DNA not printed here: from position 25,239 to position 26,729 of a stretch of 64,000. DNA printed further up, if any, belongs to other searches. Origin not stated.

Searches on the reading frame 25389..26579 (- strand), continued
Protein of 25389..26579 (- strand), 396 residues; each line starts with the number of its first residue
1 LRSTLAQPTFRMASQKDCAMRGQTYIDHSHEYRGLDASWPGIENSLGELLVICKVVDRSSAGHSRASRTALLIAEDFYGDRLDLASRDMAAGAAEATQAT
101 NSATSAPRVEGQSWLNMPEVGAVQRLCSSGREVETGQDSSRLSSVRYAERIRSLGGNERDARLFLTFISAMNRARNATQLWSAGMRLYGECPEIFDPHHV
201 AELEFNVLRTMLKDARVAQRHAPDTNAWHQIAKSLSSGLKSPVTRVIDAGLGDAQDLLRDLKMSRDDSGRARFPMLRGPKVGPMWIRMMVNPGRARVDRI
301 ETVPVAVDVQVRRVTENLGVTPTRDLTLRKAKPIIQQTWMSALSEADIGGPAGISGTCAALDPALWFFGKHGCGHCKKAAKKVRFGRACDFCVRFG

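Call 50: find_related_loci(query=A1, collection=genome_contigs, flank=10000)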
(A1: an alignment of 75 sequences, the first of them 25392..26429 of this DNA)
Query A1 (346 aa) in genome_contigs; peptide patterns used: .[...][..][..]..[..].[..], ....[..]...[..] (x = any residue, [..] = any of these).
400 stretches matched a pattern; 111 encode a relative of the query (tblastn E <= 1e-3); the best 80 are kept; 79 distinct loci.
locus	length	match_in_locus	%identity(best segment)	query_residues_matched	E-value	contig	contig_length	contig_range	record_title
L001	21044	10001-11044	79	1-346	0e+0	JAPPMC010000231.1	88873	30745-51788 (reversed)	MAG: Bryobacterales bacterium isolate RHO3_bin_37 NODE_613_length_88873_cov_29.915299, whole genome shotgun sequence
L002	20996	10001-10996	69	14-345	3e-150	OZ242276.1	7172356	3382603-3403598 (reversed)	MAG: Bryobacterales bacterium isolate 6a17fdd1-799e-4b89-b3db-5c5ff6fa14e9 genome assembly, chromosome: 1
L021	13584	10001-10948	67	10-345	2e-145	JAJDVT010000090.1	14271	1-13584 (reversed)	MAG: Gemmatimonadetes bacterium isolate jk18x22bins.63 k141_74419, whole genome shotgun sequence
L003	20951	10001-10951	67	10-345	2e-144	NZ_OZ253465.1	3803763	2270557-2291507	MAG: Candidatus Palauibacter sp. isolate 5c81fbdf-9277-4adf-92a3-ac9ea19f79ba chromosome 1, complete sequence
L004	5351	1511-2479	66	4-345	7e-145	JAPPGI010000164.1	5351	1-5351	MAG: Gemmatimonadota bacterium isolate RHO1_bin_51 NODE_16033_length_5351_cov_875.731684, whole genome shotgun sequence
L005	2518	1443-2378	66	14-345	5e-150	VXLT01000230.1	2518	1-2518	MAG: Gemmatimonadetes bacterium isolate SB0661_bin_2 NODE_17204_length_2518_cov_94.958181, whole genome shotgun sequence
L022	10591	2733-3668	66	14-345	5e-141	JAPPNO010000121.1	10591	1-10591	MAG: Gemmatimonadota bacterium isolate RHO3_bin_73 NODE_7836_length_10591_cov_28.612472, whole genome shotgun sequence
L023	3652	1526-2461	66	14-345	2e-145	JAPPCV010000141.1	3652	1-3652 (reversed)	MAG: Boseongicola sp. isolate IRC3_bin_8 NODE_7376_length_3652_cov_43.0056, whole genome shotgun sequence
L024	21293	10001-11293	66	9-345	1e-140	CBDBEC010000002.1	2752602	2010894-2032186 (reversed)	MAG: Longimicrobiales bacterium isolate bda4050e-511f-4aaa-a039-d0144e0c49ad genome assembly, contig: contig_2, whole ge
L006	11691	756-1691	65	14-345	4e-140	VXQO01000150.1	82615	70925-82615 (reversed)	MAG: Gemmatimonadetes bacterium isolate SB0664_bin_10 NODE_287_length_82615_cov_87.787657, whole genome shotgun sequence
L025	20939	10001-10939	65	14-346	2e-139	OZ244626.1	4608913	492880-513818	MAG: Rhodothermales bacterium isolate 21a8fb21-8f5d-45c2-8fc6-499dcaec216c genome assembly, chromosome: 1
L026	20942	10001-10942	66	7-345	3e-139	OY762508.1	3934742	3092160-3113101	MAG: Rhodothermales bacterium isolate 68d32973-4033-4094-87ac-516b823d41a0 genome assembly, chromosome: 1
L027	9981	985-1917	64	14-345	4e-136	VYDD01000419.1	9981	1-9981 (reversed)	MAG: Gammaproteobacteria bacterium isolate SB0675_bin_31 NODE_2853_length_9981_cov_5.973705, whole genome shotgun sequen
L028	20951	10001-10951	63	10-345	1e-132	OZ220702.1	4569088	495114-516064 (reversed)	MAG: Longimicrobiales bacterium isolate 5c038fdb-8e0b-4cbd-9550-43be1afc0bbf genome assembly, chromosome: 1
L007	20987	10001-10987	62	16-345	1e-130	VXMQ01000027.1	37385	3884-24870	MAG: Candidatus Palauibacter denitrificans isolate SB0661_bin_40 NODE_1121_length_37385_cov_56.878757, whole genome shot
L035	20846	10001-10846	48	16-342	6e-95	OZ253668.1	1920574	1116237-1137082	MAG: Thermodesulfobacteriota bacterium isolate f530718b-0ed1-4fd9-8463-ff378a1067cc genome assembly, chromosome: 1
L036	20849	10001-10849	47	14-342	7e-95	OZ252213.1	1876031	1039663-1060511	MAG: Thermodesulfobacteriota bacterium isolate fe9b5591-7b88-4e57-ab13-ddad5861585a genome assembly, chromosome: 1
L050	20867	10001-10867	45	9-345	4e-89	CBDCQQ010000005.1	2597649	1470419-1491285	MAG: Arenicellales bacterium isolate b687d975-9751-486f-9689-3abe7c8b9e48 genome assembly, contig: contig_5, whole genom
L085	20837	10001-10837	44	17-342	2e-74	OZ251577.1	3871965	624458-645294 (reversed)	MAG: Longimicrobiales bacterium isolate c12f4add-3b90-4b47-9d85-fb5a0b4c0fa4 genome assembly, chromosome: 1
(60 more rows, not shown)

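Call 54: search_protein_families(library=pfam, proteins=[L036:9447-9956:+, L035:9276-9962:+, L036:10877-11587:+, L036:8799-9671:-, L050:9560-10891:+, L085:9371-10888:+, L013:9671-10894:+, P0093, P0116, P0042], max_evalue=0.01)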
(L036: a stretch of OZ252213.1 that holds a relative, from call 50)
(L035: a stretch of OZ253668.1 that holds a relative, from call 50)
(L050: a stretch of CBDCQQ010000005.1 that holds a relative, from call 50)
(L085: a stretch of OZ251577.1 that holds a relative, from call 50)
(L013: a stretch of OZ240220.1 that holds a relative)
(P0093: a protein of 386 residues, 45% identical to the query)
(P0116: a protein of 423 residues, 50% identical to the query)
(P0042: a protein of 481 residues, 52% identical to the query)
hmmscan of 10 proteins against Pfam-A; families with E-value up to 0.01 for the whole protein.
L036:9447-9956:+ (169 aa): 0 families

L035:9276-9962:+ (228 aa): 1 family
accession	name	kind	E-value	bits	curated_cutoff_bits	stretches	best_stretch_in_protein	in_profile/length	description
PF21818.3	DUF6884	-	5.3e-05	23.8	30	1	104-171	37-105/135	Family of unknown function (DUF6884)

L036:10877-11587:+ (236 aa): 1 family
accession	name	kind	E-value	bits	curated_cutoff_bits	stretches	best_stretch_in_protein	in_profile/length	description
PF04493.20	Endonuclease_5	-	7.6e-66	222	23.4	1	31-225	2-198/198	Endonuclease V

L036:8799-9671:- (290 aa): 4 families
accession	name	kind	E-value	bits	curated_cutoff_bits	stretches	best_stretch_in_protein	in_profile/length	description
PF00561.26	Abhydrolase_1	-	1.2e-27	97.6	25.8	1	27-278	1-245/245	alpha/beta hydrolase fold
PF12697.13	Abhydrolase_6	-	3.1e-12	48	26.3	1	29-282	1-215/217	Alpha/beta hydrolase family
PF12146.15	Hydrolase_4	-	0.00024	20.9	27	1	29-124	7-103/239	Serine aminopeptidase, S33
PF03096.20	Ndr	-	0.0023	17.1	23.3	1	49-133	52-135/283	Ndr family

L050:9560-10891:+ (443 aa): 0 families

L085:9371-10888:+ (505 aa): 0 families

L013:9671-10894:+ (407 aa): 1 family
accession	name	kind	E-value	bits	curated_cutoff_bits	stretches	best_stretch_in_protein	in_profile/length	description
PF21748.3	UPF0150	-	2.9e-23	82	27.3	1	30-92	1-64/64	UPF0150-like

P0093 (386 aa): 1 family
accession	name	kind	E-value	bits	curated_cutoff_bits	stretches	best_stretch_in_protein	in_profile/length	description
PF21748.3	UPF0150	-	2.6e-23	82.1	27.3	1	9-71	1-64/64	UPF0150-like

P0116 (423 aa): 1 family
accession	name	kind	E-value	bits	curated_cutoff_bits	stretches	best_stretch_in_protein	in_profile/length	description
PF24701.1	DUF7664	-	2.2e-06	28.2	27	1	316-409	1-87/98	Domain of unknown function (DUF7664)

P0042 (481 aa): 2 families
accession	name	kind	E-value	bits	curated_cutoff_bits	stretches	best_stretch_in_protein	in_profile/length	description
PF04539.22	Sigma70_r3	-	0.0084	16.6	25.3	0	106-126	27-47/78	Sigma-70 region 3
PF16193.11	AAA_assoc_2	-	0.0092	16.7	34.3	0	321-346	5-30/81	AAA C-terminal domain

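Call 63: search_protein_families(library=pfam, alignment_id=A3, max_evalue=0.00001)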
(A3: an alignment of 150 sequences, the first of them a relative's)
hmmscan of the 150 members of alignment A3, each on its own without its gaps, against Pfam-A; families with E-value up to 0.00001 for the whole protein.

A. member 1, L019:14398-16584:- (728 aa): 3 families
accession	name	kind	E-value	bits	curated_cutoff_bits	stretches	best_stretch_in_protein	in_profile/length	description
PF04389.22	Peptidase_M28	-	2e-21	77.1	21.3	1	354-544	1-175/193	Peptidase family M28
PF04253.20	TFR_dimer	-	5.3e-12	46.2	27.1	1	606-717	1-117/121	Transferrin receptor-like dimerisation domain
PF02225.27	PA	-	4.4e-09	36.8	23.9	1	166-232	1-67/95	PA domain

B. families by the number of members that match (of 150 scanned): 106 families (the first 25 are shown)
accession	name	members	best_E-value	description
PF00873.25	ACR_tran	2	1.9e-159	AcrB/AcrD/AcrF family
PF01610.23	DDE_Tnp_ISL3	2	6e-74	Transposase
PF13347.12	MFS_2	2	1.2e-54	MFS/sugar transport protein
PF03703.20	bPH_2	2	8.2e-50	Bacterial PH domain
PF13683.12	rve_3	2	6e-32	Integrase core domain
PF00072.30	Response_reg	2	7.1e-30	Response regulator receiver domain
PF00041.27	fn3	2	4.7e-22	Fibronectin type III domain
PF07510.16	GmrSD_C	2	4.3e-21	GmrSD restriction endonucleases, C-terminal domain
PF07690.21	MFS_1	2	8.6e-19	Major Facilitator Superfamily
PF13542.12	HTH_Tnp_ISL3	2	1.2e-18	Helix-turn-helix domain of transposase family ISL3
PF00589.27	Phage_integrase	2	2e-15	Phage integrase family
PF00196.25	GerE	2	5.4e-13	Bacterial regulatory proteins, luxR family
PF14690.11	Zn_ribbon_ISL3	2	3.5e-12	zinc-finger of transposase IS204/IS1001/IS1096/IS1165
PF01381.28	HTH_3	2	9.6e-12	Helix-turn-helix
PF08281.18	Sigma70_r4_2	2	1.1e-08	Sigma-70, region 4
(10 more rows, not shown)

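Call 82: search_protein_families(library=pfam, alignment_id=A1, max_evalue=0.1)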
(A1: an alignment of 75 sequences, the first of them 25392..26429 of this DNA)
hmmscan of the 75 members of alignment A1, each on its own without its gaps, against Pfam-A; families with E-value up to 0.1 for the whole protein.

A. member 1, window:25392-26429:- (346 aa): 1 family
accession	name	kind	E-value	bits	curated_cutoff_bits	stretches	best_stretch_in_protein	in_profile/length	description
PF00730.31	HhH-GPD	-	0.065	14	26.2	0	122-278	9-99/108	HhH-GPD superfamily base excision DNA repair protein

B. families by the number of members that match (of 75 scanned): 14 families
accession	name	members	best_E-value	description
PF21818.3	DUF6884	17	1.3e-40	Family of unknown function (DUF6884)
PF00730.31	HhH-GPD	10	0.0079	HhH-GPD superfamily base excision DNA repair protein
PF03883.20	H2O2_YaaD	4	0.055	Peroxide stress protein YaaA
PF18524.6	HPIP_like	3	0.034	High potential iron-sulfur protein like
PF21748.3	UPF0150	1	2.6e-23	UPF0150-like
PF24701.1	DUF7664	1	2.2e-06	Domain of unknown function (DUF7664)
PF04539.22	Sigma70_r3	1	0.0084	Sigma-70 region 3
PF16193.11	AAA_assoc_2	1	0.0092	AAA C-terminal domain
PF06521.16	PAR1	1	0.025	PAR1 protein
PF00130.28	C1_1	1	0.037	Phorbol esters/diacylglycerol binding domain (C1 domain)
PF21905.1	Zf-Nsp1alpha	1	0.063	Nsp1alpha N-terminal zinc finger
PF23466.1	WWE_4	1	0.068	WWE domain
PF18734.6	HEPN_AbiU2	1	0.091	AbiU2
PF05768.20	Glrx-like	1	0.092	Glutaredoxin-like domain (DUF836)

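Call 89: search_dna_similar(query=window:25392-26429:-, collection=phages, mode=protein, max_evalue=0.001)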
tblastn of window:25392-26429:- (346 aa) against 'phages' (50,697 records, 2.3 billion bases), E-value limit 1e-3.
No match.

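Call 91: find_related_loci(query=A1, collection=viral_contigs, flank=8000)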
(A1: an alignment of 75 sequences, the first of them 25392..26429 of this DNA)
Query A1 (346 aa) in viral_contigs; peptide patterns used: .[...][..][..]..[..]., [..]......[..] (x = any residue, [..] = any of these).
48 stretches matched a pattern, but none encodes a relative of the query by tblastn (E <= 1e-3).

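Call 94: search_protein_representatives(alignment_id=A1)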
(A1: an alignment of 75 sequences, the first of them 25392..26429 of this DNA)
Query: 75 sequences, 313 profile positions. Proteins with E-value up to 0.001 (for the whole library): 580; up to 1e-10: 407; up to 1e-30: 155. The best 150 are listed.
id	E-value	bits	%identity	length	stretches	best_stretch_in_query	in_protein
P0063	4.2e-141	485.9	-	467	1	6-303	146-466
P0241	1.2e-132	458.2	-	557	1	13-302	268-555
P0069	1.1e-130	451.7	-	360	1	13-296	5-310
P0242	1.4e-130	451.4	-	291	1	15-302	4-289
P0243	3.6e-129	446.8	-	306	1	14-309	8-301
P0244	1.2e-127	441.7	-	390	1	17-303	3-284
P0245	2.9e-125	433.9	-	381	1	18-305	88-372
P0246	2.4e-122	424.4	-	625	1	12-302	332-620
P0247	4.9e-118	410.2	-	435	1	6-302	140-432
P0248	1.8e-115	401.7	-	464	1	16-302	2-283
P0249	1.8e-114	398.5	-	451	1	16-303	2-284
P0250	1.1e-113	395.8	-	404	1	9-303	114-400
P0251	3.4e-109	381.1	-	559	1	10-302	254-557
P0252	5.2e-105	367.4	-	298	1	14-302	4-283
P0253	1.0e-102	359.8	-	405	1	70-303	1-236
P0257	1.6e-99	349.3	-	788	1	13-302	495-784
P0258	3.2e-99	348.4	-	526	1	29-302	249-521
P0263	2.5e-96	338.9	-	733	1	25-302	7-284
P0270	1.4e-93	329.9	-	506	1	21-303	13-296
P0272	2.9e-93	328.8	-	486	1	20-301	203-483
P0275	1.9e-92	326.1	-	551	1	20-302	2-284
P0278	1.5e-91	323.2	-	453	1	20-302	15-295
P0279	2.3e-91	322.6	-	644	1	15-302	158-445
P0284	2.1e-89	316.1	-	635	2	17-304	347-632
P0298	2.4e-77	276.6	-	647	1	24-305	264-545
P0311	2.6e-67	243.6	-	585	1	21-302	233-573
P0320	3.9e-58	213.4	-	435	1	21-302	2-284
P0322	6.9e-58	212.6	-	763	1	17-302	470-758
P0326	4.1e-54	200.2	-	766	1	18-301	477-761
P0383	2.5e-32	128.7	-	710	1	45-283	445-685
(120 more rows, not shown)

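Call 95: search_protein_families(library=pfam, proteins=[P0241, P0246, P0257, P0263, P0248, P0275, P0279, P0284, P0322, P0298], max_evalue=0.01)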
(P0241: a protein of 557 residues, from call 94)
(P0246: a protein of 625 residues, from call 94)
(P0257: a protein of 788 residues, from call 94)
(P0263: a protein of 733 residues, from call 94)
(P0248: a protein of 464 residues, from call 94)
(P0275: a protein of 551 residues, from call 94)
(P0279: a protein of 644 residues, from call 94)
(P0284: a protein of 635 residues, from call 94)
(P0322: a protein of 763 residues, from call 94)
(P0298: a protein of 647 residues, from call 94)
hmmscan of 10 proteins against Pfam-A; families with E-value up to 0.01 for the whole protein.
P0241 (557 aa): 1 family
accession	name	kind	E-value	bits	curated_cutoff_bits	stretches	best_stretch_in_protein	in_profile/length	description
PF21818.3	DUF6884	-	2.8e-39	134.8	30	1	135-262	2-134/135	Family of unknown function (DUF6884)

P0246 (625 aa): 2 families
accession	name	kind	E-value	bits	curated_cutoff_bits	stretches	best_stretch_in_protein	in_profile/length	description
PF03883.20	H2O2_YaaD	-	0.0032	17.5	29.6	1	139-202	62-125/236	Peroxide stress protein YaaA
PF12802.13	MarR_2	-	0.01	16.5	27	0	5-47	8-49/61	MarR family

P0257 (788 aa): 2 families
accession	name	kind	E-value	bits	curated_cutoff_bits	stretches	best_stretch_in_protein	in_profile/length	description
PF21818.3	DUF6884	-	6.2e-41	140.1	30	1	329-461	2-134/135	Family of unknown function (DUF6884)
PF21790.3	OGG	-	1e-36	127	27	1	29-213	3-201/201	Putative 8-oxoguanine DNA glycosylase OGG-like protein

P0263 (733 aa): 2 families
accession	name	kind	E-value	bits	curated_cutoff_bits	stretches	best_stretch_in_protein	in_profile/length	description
PF21818.3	DUF6884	-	1.1e-38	132.9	30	1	327-462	1-135/135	Family of unknown function (DUF6884)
PF24698.1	DUF7662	-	2.3e-08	34.1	26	1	480-535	1-57/72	Domain of unknown function (DUF7662)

P0248 (464 aa): 1 family
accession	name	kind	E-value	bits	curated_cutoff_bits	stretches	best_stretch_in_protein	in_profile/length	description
PF13338.12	AbiEi_4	-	0.00012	22.6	25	1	405-453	17-48/49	Transcriptional regulator, AbiEi antitoxin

P0275 (551 aa): 2 families
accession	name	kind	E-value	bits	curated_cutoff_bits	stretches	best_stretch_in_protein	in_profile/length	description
PF21818.3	DUF6884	-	1.7e-36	125.8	30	1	313-446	1-133/135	Family of unknown function (DUF6884)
PF24698.1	DUF7662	-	7.1e-15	55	26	1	477-546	1-68/72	Domain of unknown function (DUF7662)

P0279 (644 aa): 1 family
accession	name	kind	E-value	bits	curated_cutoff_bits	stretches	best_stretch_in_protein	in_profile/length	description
PF21818.3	DUF6884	-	2.5e-42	144.7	30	1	2-133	2-133/135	Family of unknown function (DUF6884)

P0284 (635 aa): 2 families
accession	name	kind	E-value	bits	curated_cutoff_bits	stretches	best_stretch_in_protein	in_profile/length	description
PF21818.3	DUF6884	-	8.9e-42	142.9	30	1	179-312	2-134/135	Family of unknown function (DUF6884)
PF24706.1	DUF7669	-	1.3e-05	25.8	23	1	3-68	2-65/75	Domain of unknown function (DUF7669)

P0322 (763 aa): 0 families

P0298 (647 aa): 3 families
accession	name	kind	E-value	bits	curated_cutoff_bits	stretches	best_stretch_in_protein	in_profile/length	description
PF21818.3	DUF6884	-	1.4e-41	142.2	30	1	97-230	1-134/135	Family of unknown function (DUF6884)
PF24706.1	DUF7669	-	9.3e-10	39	23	1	575-643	7-75/75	Domain of unknown function (DUF7669)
PF24698.1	DUF7662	-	1.3e-09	38.1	26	1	4-66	1-58/72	Domain of unknown function (DUF7662)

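Call 96: search_protein_families(library=pfam, proteins=[P0326, P0383, P0311, P0270, P0278, P0320, P0249, P0258, P0272, P0245], max_evalue=0.01)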
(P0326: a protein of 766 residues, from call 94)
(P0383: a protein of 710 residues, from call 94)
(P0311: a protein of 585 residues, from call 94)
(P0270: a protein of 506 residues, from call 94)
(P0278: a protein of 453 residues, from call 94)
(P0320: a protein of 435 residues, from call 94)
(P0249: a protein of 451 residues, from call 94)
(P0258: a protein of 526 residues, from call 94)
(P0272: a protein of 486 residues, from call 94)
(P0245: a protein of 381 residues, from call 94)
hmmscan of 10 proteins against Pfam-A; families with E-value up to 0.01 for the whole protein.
P0326 (766 aa): 3 families
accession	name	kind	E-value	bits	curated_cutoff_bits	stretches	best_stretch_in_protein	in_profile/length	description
PF21818.3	DUF6884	-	6.2e-22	78.6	30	1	250-366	1-117/135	Family of unknown function (DUF6884)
PF24698.1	DUF7662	-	6.8e-14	51.9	26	1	131-185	1-56/72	Domain of unknown function (DUF7662)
PF03883.20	H2O2_YaaD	-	0.00093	19.2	29.6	1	289-332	105-153/236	Peroxide stress protein YaaA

P0383 (710 aa): 5 families
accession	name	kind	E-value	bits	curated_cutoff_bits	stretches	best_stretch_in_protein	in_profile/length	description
PF21818.3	DUF6884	-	4.7e-27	95.2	30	1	273-407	2-135/135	Family of unknown function (DUF6884)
PF13401.12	AAA_22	-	3e-05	24.8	27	1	20-139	4-119/130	AAA domain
PF13191.12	AAA_16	-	0.0011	20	32.6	1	7-77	10-85/167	AAA ATPase domain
PF25199.1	nSTAND_NTPase5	-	0.0032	17.7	34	1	2-55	21-77/145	Novel STAND NTPase 5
PF20703.3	nSTAND1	-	0.0036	17.4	27.1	1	7-192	24-211/379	Novel STAND NTPase 1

P0311 (585 aa): 1 family
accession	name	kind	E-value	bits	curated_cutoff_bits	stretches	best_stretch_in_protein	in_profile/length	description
PF24698.1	DUF7662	-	3e-08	33.8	26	1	81-142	1-59/72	Domain of unknown function (DUF7662)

P0270 (506 aa): 0 families

P0278 (453 aa): 0 families

P0320 (435 aa): 0 families

P0249 (451 aa): 1 family
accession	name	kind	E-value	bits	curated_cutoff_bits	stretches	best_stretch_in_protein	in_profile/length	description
PF24718.1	HTH_73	-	3e-05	24.2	27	1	373-442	3-71/71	HTH-like domain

P0258 (526 aa): 0 families

P0272 (486 aa): 2 families
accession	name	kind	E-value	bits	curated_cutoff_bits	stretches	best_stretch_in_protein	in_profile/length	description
PF13328.12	HD_4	-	1.1e-22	80.8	27.2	1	9-137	1-134/156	HD domain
PF01966.28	HD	-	6.1e-05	23.7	22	1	29-126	1-115/116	HD domain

P0245 (381 aa): 2 families
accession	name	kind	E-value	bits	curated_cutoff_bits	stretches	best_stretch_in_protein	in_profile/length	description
PF21748.3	UPF0150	-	2.4e-21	75.8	27.3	1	10-71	2-64/64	UPF0150-like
PF00730.31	HhH-GPD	-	0.0086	16.8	26.2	0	158-311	14-102/108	HhH-GPD superfamily base excision DNA repair protein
